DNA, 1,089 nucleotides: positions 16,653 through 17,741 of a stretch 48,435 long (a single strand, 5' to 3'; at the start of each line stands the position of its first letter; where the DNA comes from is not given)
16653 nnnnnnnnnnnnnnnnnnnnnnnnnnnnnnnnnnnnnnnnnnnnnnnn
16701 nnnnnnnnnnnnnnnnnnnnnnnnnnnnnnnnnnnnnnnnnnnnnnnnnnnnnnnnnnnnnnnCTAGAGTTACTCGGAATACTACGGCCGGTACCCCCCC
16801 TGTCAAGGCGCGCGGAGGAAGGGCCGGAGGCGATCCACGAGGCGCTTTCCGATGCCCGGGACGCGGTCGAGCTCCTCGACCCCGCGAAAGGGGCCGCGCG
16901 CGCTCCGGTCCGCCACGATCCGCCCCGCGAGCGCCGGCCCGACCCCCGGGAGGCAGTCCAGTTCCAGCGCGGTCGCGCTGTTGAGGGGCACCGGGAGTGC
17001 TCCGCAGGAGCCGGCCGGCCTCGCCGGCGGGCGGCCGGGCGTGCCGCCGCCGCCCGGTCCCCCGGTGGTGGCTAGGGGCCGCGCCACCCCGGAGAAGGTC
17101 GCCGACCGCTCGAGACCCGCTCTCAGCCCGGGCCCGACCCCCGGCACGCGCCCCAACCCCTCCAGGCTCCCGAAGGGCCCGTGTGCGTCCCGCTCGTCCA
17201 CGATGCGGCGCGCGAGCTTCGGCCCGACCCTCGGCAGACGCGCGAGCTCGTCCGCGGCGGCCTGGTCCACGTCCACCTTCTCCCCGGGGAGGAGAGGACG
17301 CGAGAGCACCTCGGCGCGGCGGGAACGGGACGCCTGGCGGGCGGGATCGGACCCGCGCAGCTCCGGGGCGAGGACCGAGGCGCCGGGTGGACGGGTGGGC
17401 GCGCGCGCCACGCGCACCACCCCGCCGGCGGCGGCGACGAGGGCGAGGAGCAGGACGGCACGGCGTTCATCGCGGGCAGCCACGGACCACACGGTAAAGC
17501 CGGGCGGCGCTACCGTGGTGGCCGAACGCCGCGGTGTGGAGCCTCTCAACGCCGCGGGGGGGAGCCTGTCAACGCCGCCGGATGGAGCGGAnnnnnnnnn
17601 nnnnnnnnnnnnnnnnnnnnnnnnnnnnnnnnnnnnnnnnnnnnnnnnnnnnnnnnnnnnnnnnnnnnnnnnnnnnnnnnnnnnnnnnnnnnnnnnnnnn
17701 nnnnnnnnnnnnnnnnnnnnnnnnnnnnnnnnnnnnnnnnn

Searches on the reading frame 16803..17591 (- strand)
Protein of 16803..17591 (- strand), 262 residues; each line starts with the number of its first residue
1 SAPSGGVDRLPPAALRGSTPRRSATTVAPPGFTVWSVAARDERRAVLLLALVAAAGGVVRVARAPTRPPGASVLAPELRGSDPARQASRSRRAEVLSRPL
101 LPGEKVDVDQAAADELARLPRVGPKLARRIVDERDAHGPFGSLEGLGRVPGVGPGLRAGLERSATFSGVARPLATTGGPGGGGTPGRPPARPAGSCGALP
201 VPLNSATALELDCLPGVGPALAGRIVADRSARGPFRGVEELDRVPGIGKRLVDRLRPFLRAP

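Call 11: search_protein_families(library=pfam, proteins=[window:16803-17591:-], max_evalue=0.001)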
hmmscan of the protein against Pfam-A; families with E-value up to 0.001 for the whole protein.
window:16803-17591:- (262 aa): 10 families
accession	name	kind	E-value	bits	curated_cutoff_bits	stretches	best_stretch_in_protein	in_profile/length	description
PF12836.13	HHH_3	-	2.2e-33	114.6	27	2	201-260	6-65/65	Helix-hairpin-helix motif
PF14716.13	HHH_8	-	1.3e-10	42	30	0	105-132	46-66/73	Helix-hairpin-helix domain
PF14520.12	HHH_5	-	1.3e-10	42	27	0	110-133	31-54/57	Helix-hairpin-helix domain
PF00633.29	HHH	-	2.9e-10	39.9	24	0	210-226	12-28/30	Helix-hairpin-helix motif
PF06514.17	PsbU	-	1.9e-06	28.2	24.5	0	201-255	15-65/93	Photosystem II 12 kDa extrinsic protein (PsbU)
PF14579.12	HHH_6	-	3.2e-06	27.7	25.6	0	211-243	27-59/90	Helix-hairpin-helix motif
PF21176.3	RecR_HhH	-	9.4e-06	25.8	27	0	113-130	5-22/45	RecR, helix-hairpin-helix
PF11798.14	IMS_HHH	-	3.2e-05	24.4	24.4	0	241-257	13-29/32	IMS family HHH motif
PF12826.13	HHH_2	-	0.00032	21.3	27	0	109-132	30-53/64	Helix-hairpin-helix motif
PF11731.14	Cdd1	-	0.00097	19.7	25.5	0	110-131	2-23/86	Pathogenicity locus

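Call 28: search_protein_families(library=ncbifam, proteins=[window:16803-17591:-], max_evalue=0.001)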
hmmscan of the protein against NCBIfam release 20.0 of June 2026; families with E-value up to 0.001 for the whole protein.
window:16803-17591:- (262 aa): 4 families
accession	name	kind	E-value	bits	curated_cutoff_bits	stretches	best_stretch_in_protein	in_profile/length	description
TIGR01259.1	comE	subfamily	2.9e-24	85.4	152.35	2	201-259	60-118/120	comEA protein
TIGR00426.1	TIGR00426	subfamily_domain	7.1e-23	80.5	53.1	2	201-256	8-64/69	competence protein ComEA helix-hairpin-helix repeat region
TIGR03916.1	rSAM_link_UDG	hypoth_equivalog_domain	2e-05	23.9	343.5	0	106-136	322-352/415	putative DNA modification/repair radical SAM protein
TIGR00084.2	ruvA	equivalog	0.00062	19.4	85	0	110-131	106-127/202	Holliday junction branch migration protein RuvA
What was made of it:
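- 16803..17492 (-): ComEA-like helix-hairpin-helix protein (about 229 aa). It is the next gene downstream and often travels with the pair. Pfam HHH_3 at 2e-33 (call 11) and TIGR00426 (call 28).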
